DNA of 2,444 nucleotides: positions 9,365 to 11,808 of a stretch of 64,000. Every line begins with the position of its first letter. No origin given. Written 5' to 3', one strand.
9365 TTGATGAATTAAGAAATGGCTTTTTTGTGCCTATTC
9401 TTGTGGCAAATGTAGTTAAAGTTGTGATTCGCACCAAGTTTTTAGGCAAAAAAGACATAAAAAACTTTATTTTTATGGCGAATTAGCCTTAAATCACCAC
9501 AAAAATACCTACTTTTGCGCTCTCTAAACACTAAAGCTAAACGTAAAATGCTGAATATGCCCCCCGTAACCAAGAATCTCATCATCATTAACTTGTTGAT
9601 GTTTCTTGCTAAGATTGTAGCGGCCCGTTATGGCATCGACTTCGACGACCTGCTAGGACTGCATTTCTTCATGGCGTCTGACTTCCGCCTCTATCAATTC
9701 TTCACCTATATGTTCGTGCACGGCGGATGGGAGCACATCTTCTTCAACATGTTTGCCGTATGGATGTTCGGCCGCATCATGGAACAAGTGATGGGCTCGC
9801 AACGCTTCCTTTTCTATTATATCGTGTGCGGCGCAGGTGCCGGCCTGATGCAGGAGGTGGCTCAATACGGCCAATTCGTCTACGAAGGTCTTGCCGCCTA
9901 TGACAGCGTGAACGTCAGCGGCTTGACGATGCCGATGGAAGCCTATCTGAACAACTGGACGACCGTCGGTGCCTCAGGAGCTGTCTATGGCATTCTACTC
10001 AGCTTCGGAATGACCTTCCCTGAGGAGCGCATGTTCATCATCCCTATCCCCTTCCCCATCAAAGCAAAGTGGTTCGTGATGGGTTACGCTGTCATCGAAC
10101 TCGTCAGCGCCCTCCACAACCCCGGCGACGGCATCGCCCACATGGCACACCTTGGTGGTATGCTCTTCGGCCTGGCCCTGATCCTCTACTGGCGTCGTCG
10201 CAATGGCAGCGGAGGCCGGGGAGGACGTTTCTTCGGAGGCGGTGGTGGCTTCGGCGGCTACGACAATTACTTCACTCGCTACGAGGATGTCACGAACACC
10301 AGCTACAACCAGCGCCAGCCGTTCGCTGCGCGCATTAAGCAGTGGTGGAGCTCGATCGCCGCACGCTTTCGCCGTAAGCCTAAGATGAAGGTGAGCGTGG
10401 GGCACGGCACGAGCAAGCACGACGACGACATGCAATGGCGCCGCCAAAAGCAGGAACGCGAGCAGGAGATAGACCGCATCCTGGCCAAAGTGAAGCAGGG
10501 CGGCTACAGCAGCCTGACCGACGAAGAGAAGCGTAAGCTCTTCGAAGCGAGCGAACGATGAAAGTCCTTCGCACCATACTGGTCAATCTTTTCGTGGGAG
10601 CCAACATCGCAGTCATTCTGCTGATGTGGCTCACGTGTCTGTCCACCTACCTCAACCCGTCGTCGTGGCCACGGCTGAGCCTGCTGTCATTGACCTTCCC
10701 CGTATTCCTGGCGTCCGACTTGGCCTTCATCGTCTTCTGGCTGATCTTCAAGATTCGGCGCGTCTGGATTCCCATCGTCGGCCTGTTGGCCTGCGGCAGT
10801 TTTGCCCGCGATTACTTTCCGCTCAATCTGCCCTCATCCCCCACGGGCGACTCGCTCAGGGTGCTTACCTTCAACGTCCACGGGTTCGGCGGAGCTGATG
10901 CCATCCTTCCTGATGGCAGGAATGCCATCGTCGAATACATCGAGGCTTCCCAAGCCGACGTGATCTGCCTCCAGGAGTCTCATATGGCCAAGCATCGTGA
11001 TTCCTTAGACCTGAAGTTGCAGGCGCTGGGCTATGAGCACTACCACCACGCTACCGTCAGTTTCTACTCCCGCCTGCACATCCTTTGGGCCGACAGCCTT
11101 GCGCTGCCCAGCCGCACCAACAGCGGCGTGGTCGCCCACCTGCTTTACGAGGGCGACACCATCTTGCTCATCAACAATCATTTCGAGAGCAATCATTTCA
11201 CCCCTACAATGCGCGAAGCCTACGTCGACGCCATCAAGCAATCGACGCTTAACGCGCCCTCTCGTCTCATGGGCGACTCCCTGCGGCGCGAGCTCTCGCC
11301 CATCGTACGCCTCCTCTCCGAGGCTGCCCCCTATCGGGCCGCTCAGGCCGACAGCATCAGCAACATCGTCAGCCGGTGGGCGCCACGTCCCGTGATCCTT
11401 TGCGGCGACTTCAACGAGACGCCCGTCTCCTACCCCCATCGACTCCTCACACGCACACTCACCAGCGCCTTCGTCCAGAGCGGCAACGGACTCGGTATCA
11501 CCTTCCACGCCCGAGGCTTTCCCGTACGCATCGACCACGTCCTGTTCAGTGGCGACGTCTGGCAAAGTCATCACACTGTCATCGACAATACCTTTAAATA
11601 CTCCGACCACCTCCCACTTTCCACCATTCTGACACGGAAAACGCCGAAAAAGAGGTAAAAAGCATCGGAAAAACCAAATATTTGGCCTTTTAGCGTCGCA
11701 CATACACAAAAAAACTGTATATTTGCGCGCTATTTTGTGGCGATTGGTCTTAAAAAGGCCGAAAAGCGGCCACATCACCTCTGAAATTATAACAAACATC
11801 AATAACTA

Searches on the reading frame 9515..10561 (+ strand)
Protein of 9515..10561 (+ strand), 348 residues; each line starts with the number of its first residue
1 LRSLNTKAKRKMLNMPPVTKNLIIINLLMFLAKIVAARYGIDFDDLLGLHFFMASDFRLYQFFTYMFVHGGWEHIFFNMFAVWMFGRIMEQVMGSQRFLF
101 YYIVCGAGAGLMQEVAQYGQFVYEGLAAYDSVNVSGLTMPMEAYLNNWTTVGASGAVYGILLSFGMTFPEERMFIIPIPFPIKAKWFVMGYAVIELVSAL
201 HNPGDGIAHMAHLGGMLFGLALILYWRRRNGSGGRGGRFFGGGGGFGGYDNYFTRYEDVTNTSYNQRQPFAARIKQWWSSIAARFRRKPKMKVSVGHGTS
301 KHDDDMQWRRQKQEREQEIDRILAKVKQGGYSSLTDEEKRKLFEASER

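Call 7: search_protein_families(library=pfam, proteins=[window:9515-10561:+], max_evalue=0.001)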
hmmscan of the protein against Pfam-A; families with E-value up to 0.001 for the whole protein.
window:9515-10561:+ (348 aa): 2 families
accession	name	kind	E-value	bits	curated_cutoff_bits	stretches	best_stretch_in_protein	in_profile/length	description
PF01694.28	Rhomboid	-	6e-29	101.5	22.6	1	58-228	3-142/143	Rhomboid domain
PF20216.3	DUF6576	-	1.8e-10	41.2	27.3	1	305-347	4-46/47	Family of unknown function (DUF6576)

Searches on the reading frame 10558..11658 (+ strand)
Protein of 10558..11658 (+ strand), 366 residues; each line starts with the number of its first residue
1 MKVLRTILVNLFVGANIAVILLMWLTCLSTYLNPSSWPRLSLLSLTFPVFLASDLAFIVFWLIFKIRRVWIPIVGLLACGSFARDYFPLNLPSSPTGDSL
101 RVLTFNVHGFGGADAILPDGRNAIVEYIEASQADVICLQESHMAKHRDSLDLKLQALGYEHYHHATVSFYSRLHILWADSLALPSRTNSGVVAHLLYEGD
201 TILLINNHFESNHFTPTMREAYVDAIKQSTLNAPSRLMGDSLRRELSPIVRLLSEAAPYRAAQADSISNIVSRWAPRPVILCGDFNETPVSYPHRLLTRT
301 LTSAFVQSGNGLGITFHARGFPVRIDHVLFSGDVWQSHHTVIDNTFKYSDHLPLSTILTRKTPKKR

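Call 7: search_protein_families(library=pfam, proteins=[window:10558-11658:+], max_evalue=0.001)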
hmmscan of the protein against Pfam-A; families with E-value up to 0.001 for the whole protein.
window:10558-11658:+ (366 aa): 1 family
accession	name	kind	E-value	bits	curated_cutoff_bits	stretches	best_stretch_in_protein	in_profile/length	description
PF03372.29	Exo_endo_phos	-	2.4e-22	80.2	24.5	1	103-351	1-225/225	Endonuclease/Exonuclease/phosphatase family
